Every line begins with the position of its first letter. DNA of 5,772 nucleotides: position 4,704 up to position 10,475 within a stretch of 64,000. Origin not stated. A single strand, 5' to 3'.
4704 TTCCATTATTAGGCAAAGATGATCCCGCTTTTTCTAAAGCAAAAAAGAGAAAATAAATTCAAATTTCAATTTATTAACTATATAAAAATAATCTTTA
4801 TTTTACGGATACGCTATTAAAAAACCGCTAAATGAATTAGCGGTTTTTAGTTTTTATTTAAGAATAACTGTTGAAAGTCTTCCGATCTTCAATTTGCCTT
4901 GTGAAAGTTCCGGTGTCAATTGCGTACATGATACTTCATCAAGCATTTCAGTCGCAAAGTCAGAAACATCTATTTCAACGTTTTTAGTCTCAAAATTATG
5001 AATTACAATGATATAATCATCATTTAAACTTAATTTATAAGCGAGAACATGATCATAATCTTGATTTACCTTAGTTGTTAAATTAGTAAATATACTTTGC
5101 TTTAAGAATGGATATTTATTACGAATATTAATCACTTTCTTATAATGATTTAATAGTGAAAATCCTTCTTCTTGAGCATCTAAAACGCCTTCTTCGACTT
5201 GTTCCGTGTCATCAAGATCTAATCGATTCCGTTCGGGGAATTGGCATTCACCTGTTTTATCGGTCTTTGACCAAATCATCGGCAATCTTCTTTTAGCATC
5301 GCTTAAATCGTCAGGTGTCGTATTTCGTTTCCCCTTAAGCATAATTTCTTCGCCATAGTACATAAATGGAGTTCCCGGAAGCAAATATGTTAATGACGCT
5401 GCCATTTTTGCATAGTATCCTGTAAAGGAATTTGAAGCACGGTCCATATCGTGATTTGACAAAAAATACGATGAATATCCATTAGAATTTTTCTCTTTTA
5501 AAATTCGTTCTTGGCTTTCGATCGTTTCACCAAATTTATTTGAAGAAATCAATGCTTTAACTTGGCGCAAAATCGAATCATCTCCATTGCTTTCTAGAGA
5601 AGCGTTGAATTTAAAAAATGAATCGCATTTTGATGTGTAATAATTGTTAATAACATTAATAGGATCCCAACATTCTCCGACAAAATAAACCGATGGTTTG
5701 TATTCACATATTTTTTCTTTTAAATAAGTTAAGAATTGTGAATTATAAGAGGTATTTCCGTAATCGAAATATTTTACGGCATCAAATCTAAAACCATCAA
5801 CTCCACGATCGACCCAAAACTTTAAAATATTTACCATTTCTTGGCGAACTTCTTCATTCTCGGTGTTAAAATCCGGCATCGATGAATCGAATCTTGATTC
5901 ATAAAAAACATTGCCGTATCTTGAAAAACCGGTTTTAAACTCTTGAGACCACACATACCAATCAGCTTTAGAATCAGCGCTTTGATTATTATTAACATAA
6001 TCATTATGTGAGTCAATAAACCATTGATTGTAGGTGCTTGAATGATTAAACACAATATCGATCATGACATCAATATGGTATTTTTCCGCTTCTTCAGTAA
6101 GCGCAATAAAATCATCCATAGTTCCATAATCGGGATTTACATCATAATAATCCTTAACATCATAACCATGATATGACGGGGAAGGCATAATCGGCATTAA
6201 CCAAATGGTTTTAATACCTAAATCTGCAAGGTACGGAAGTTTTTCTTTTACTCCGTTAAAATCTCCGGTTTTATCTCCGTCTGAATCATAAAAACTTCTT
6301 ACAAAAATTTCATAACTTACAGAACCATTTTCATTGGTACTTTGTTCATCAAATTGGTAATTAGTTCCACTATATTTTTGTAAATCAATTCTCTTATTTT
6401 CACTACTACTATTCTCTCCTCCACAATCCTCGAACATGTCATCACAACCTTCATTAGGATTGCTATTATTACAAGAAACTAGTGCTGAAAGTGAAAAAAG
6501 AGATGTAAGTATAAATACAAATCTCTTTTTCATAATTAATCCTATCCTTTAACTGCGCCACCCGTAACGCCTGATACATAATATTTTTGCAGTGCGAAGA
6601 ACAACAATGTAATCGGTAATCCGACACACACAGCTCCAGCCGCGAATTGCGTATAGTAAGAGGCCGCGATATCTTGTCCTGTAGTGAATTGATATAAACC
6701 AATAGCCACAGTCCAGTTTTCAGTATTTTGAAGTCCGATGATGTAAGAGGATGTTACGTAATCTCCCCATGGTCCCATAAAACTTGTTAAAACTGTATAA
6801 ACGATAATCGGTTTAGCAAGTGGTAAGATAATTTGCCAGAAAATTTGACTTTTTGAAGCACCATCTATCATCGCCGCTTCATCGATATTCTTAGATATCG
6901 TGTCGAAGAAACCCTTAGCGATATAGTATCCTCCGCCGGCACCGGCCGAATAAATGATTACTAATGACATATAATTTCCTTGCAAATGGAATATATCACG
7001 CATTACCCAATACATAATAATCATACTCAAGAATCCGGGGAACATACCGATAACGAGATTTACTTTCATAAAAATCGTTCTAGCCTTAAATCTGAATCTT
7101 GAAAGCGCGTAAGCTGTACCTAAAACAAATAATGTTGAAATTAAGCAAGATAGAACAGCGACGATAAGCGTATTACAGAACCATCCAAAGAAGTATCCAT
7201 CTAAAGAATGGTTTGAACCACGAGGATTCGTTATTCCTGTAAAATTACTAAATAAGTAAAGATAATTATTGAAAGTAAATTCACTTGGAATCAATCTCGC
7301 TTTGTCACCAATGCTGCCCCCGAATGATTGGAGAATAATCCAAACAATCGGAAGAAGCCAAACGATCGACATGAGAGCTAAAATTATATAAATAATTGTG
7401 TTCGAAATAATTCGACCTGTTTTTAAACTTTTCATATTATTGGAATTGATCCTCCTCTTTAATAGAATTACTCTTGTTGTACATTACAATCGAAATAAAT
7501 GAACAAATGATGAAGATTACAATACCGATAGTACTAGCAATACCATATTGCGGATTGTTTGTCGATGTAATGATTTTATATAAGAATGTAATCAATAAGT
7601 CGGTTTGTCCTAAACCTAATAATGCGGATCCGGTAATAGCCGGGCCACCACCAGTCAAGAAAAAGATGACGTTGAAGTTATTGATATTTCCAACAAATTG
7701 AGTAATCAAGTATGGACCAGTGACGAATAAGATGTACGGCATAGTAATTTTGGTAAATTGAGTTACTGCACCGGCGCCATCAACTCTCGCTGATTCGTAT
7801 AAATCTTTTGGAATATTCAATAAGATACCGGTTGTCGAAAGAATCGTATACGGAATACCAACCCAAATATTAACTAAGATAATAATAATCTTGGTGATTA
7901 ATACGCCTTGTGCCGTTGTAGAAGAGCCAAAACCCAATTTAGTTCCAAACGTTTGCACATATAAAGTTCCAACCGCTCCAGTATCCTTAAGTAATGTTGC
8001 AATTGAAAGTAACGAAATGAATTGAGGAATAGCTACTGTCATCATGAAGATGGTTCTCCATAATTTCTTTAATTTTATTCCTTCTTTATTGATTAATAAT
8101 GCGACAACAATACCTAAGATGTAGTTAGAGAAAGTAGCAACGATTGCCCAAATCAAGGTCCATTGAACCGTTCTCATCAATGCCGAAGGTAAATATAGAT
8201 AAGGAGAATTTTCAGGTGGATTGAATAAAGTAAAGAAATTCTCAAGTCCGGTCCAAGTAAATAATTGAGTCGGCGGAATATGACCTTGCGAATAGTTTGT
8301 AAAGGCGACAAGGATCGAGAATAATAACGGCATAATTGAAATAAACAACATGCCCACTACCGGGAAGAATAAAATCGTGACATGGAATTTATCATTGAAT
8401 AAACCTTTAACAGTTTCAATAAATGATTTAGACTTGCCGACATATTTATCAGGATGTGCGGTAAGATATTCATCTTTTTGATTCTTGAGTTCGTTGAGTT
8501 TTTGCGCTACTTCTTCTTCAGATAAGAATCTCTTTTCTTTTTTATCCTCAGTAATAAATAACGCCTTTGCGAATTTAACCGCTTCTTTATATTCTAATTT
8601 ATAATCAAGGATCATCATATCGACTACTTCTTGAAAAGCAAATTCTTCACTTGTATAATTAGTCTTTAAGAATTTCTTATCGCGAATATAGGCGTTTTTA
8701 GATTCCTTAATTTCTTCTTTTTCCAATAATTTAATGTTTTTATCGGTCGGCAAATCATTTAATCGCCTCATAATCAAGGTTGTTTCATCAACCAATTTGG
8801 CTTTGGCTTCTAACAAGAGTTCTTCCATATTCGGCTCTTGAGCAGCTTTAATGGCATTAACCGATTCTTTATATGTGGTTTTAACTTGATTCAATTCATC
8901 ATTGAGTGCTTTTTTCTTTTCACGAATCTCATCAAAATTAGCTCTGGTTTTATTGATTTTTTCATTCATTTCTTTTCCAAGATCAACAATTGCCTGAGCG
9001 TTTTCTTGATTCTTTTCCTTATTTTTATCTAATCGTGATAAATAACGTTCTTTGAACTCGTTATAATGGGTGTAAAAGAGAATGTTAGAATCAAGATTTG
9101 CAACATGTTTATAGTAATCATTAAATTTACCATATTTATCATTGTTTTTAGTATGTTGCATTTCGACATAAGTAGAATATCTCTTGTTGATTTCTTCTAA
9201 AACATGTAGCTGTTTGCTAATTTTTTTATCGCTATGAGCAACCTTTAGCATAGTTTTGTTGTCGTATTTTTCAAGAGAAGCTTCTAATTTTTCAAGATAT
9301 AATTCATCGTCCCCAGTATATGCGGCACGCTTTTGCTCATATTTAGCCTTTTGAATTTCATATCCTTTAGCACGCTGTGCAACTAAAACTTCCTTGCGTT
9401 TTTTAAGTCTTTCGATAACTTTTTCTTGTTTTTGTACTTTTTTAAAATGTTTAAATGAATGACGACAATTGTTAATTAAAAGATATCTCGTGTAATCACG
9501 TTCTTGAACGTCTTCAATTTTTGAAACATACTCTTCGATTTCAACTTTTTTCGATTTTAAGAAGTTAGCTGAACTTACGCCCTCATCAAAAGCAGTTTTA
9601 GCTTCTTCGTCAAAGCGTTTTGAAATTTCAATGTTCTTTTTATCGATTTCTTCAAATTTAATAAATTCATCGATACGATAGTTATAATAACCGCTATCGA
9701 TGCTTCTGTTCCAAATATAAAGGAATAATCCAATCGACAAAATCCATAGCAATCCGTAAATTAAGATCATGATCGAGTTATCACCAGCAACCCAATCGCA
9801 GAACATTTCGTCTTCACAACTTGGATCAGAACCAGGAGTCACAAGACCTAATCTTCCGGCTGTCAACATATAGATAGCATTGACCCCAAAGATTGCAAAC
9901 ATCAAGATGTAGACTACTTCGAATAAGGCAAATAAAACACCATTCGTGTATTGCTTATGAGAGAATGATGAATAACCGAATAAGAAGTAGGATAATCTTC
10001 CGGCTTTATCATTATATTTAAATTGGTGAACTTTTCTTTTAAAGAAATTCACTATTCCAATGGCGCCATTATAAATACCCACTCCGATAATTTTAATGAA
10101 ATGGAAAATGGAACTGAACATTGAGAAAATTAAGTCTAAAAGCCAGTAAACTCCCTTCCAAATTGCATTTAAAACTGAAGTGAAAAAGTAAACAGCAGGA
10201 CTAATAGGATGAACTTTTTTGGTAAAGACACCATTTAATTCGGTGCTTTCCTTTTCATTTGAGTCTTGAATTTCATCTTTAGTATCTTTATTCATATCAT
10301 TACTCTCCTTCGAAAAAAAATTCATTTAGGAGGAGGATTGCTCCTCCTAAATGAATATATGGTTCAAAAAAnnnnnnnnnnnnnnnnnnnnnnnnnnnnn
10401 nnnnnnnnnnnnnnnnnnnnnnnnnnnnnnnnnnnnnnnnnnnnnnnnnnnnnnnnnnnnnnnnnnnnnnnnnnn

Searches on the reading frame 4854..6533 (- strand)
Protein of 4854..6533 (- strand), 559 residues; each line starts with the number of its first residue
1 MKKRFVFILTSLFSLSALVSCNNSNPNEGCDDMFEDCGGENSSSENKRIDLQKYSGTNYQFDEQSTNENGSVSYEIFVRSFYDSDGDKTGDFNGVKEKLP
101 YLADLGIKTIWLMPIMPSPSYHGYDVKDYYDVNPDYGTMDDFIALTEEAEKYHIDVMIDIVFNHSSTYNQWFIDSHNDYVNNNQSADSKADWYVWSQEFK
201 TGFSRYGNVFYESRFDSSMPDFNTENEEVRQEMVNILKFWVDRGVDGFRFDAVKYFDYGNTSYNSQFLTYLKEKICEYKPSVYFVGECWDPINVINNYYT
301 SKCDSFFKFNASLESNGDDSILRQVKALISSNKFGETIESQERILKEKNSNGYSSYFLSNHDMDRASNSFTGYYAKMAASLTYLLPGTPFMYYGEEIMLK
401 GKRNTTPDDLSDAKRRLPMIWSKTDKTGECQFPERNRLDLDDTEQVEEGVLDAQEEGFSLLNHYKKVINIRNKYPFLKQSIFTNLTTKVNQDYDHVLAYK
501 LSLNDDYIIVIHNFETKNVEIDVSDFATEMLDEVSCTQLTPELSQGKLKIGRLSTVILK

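Call 42: search_protein_families(library=pfam, proteins=[window:4854-6533:-], max_evalue=0.00001)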
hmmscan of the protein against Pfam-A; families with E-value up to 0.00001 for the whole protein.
window:4854-6533:- (559 aa): 1 family
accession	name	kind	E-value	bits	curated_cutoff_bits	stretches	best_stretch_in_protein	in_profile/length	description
PF00128.31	Alpha-amylase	-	2.7e-78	264.7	22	1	76-479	2-445/446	Alpha amylase, catalytic domain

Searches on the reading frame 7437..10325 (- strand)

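Call 42: search_protein_families(library=pfam, proteins=[window:7437-10325:-], max_evalue=0.00001)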
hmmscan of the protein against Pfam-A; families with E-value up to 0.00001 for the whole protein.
window:7437-10325:- (962 aa): 1 family
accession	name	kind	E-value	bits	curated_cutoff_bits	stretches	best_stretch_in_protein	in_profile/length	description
PF00528.27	BPD_transp_1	-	3.1e-12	47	26.4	1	736-949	3-175/184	Binding-protein-dependent transport system inner membrane component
